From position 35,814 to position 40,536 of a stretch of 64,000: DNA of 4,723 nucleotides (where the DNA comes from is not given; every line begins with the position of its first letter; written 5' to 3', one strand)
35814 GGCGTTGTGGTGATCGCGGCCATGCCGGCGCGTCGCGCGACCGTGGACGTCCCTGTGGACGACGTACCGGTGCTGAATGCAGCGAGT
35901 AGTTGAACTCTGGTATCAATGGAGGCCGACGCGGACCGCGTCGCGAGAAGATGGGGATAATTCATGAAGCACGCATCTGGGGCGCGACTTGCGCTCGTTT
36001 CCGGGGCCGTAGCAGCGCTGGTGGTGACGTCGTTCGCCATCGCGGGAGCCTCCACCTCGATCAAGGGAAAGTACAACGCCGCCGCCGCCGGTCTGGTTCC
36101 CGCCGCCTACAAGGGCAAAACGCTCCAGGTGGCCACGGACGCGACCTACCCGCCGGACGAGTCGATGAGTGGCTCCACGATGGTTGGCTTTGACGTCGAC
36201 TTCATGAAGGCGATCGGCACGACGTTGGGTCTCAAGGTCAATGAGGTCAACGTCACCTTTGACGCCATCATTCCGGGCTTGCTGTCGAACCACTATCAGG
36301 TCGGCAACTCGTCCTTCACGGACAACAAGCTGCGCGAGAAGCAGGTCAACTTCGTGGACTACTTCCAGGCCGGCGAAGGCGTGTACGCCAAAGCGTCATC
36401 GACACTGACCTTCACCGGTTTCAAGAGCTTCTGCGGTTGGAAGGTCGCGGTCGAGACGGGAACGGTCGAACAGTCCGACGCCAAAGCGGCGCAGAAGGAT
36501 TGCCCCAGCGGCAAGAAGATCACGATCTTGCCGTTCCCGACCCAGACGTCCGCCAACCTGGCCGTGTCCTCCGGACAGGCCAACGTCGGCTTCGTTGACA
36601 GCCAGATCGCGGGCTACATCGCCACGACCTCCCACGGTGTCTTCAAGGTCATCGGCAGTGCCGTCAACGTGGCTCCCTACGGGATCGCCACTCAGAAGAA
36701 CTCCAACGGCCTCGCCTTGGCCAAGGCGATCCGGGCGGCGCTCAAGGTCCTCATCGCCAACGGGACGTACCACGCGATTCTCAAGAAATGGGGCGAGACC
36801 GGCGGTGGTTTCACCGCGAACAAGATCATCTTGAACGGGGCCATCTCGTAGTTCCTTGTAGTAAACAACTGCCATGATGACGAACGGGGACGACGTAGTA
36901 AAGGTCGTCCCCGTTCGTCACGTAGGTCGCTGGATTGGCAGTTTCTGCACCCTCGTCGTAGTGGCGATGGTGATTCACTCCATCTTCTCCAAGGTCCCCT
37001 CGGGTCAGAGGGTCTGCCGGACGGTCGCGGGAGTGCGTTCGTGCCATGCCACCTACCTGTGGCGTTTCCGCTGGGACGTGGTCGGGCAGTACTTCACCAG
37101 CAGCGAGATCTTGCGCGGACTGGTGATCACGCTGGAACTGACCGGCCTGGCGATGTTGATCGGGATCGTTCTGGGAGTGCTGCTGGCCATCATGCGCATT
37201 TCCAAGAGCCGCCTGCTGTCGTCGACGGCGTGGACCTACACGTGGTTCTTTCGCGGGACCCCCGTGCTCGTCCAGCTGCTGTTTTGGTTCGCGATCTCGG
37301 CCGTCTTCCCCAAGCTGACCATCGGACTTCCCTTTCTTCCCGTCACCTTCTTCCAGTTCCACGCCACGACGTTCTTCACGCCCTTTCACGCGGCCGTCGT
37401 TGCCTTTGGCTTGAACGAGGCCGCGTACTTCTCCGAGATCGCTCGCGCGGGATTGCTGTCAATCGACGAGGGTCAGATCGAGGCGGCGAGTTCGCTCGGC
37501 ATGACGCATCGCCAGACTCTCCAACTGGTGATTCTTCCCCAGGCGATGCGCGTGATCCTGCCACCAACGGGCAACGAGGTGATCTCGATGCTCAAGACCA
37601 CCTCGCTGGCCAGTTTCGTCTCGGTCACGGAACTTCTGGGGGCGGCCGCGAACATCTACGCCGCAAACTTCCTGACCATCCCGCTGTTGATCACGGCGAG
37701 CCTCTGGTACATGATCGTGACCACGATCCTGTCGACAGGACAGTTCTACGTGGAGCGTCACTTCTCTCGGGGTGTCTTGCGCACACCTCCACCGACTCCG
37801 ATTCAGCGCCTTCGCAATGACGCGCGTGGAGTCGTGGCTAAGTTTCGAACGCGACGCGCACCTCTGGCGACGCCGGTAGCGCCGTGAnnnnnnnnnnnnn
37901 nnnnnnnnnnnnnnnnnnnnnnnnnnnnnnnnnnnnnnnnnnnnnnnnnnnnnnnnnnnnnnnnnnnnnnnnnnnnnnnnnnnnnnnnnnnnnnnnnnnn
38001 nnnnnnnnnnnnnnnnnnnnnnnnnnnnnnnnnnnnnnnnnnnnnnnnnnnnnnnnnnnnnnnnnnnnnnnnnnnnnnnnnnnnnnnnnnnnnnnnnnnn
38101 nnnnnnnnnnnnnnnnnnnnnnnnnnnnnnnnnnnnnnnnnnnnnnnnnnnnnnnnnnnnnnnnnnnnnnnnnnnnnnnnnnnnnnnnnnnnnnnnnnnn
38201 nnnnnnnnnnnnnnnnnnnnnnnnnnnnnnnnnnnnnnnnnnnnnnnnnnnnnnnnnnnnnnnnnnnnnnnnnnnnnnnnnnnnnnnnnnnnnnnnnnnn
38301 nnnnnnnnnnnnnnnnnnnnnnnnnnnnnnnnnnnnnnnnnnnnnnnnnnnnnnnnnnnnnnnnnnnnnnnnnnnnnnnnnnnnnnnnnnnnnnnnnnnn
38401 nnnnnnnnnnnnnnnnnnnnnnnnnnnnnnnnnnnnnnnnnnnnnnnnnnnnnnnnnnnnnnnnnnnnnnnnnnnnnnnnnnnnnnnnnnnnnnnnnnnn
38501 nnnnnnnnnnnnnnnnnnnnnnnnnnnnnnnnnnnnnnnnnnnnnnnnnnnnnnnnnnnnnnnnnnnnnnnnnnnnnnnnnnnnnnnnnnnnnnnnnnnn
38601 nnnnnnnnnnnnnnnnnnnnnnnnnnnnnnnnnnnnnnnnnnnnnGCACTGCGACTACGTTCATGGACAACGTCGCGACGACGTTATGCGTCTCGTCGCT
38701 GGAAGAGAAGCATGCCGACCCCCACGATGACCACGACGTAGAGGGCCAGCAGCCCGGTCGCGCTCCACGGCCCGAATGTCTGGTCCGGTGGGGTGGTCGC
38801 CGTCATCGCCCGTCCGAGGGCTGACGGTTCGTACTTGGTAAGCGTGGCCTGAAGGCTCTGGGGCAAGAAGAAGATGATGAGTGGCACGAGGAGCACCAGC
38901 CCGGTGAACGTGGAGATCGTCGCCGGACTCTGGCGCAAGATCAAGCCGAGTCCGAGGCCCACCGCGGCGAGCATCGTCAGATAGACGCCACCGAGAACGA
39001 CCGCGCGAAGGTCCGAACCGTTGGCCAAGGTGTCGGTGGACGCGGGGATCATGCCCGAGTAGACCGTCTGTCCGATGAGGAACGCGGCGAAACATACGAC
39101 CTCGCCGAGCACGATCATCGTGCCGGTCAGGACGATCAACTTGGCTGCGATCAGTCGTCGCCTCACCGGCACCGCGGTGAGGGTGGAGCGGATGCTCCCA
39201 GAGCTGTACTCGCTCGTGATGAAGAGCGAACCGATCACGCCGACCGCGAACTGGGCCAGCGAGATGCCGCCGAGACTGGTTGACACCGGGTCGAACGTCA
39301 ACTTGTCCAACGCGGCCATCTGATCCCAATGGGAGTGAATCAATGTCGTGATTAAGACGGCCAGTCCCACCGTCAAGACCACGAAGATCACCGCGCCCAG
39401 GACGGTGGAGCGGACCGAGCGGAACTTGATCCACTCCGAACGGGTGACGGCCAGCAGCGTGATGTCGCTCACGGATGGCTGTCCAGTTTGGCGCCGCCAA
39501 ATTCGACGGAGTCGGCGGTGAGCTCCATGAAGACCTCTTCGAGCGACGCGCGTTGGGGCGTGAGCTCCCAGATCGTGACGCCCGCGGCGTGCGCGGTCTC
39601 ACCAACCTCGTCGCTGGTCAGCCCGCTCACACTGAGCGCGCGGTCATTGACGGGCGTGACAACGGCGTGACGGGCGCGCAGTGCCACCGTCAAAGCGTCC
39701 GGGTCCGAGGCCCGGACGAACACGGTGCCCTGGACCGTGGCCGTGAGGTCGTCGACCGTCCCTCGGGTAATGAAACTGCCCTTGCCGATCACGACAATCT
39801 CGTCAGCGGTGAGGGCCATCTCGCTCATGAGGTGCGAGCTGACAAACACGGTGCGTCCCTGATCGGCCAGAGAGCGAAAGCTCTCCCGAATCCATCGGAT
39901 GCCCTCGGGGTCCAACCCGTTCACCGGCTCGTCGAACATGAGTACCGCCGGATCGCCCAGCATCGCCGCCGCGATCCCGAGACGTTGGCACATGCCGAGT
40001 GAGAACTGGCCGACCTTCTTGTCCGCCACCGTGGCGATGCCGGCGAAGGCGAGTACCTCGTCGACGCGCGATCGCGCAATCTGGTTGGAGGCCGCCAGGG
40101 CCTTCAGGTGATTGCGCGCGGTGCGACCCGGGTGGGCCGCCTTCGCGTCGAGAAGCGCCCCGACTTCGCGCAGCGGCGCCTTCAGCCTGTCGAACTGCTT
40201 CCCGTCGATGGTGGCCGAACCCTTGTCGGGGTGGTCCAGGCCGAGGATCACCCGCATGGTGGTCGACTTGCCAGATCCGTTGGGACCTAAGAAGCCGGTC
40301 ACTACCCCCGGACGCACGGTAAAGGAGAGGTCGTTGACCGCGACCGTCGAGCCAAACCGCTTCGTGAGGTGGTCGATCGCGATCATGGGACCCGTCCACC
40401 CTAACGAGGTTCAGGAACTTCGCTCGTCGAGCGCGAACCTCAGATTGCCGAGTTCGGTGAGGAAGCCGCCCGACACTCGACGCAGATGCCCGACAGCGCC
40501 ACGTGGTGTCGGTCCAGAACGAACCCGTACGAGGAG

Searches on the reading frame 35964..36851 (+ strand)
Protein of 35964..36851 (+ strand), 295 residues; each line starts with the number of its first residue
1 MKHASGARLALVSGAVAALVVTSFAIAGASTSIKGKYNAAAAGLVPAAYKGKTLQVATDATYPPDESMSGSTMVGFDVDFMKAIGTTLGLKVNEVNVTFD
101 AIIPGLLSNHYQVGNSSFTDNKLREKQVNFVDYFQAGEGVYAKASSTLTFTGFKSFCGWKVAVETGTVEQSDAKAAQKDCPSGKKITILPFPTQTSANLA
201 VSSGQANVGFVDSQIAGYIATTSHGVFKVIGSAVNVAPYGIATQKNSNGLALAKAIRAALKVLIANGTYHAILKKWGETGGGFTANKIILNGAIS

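Call 51: search_protein_families(library=pfam, proteins=[window:35964-36851:+], max_evalue=0.00001)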
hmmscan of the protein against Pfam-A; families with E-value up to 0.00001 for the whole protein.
window:35964-36851:+ (295 aa): 1 family
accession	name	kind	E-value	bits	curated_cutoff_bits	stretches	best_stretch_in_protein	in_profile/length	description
PF00497.25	SBP_bac_3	-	4e-26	91.8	26.4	1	54-278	1-131/132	Bacterial extracellular solute-binding proteins, family 3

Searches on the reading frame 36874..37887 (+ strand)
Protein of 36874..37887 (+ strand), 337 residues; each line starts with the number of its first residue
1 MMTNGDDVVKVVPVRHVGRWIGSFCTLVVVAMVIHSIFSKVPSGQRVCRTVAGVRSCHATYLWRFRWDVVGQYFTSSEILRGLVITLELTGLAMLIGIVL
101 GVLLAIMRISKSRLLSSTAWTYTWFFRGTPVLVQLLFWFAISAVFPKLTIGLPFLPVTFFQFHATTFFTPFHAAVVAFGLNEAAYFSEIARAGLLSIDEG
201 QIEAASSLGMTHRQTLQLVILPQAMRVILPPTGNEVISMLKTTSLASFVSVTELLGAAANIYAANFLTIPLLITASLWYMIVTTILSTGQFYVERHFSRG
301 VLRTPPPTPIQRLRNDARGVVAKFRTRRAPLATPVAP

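Call 51: search_protein_families(library=pfam, proteins=[window:36874-37887:+], max_evalue=0.00001)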
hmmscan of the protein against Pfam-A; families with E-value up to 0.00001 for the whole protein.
window:36874-37887:+ (337 aa): 1 family
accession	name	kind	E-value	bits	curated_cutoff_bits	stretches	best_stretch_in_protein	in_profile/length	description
PF00528.27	BPD_transp_1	-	3e-20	73.2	26.4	1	97-297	1-182/184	Binding-protein-dependent transport system inner membrane component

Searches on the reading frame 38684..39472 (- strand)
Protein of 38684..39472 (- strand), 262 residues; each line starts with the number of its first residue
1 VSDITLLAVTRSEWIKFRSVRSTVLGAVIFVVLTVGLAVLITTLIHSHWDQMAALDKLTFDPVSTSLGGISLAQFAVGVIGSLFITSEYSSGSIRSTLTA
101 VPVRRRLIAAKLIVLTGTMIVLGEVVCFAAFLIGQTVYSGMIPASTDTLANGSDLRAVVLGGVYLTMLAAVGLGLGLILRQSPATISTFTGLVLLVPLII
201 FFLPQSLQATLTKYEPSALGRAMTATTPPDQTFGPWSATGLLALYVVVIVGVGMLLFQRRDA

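Call 51: search_protein_families(library=pfam, proteins=[window:38684-39472:-], max_evalue=0.00001)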
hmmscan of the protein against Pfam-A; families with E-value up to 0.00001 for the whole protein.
window:38684-39472:- (262 aa): 2 families
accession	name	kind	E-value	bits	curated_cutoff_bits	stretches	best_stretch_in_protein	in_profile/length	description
PF12730.13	ABC2_membrane_4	-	3.9e-08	33.9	27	1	12-169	4-154/179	ABC-2 family transporter protein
PF12679.13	ABC2_membrane_2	-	6.5e-07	29.3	27.2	1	11-261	5-282/283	ABC-2 family transporter protein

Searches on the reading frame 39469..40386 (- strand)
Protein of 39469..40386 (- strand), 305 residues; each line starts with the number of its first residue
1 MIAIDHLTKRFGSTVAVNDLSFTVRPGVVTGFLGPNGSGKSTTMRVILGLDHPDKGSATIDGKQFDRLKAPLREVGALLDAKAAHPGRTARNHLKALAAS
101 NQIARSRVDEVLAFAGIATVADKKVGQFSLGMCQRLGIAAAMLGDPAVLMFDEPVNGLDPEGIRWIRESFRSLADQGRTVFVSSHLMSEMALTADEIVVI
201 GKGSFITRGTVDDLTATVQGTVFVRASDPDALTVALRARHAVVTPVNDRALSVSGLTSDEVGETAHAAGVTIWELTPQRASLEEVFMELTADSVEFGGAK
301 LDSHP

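Call 52: search_protein_families(library=pfam, proteins=[window:39469-40386:-], max_evalue=0.00001)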
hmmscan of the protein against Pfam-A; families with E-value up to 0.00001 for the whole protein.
window:39469-40386:- (305 aa): 2 families
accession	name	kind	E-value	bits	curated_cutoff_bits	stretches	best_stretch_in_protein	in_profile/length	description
PF00005.33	ABC_tran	-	2.3e-28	99.9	25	1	17-156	1-137/137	ABC transporter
PF13304.12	AAA_21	-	3.1e-14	54.2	27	1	127-187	237-300/304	AAA domain, putative AbiEii toxin, Type IV TA system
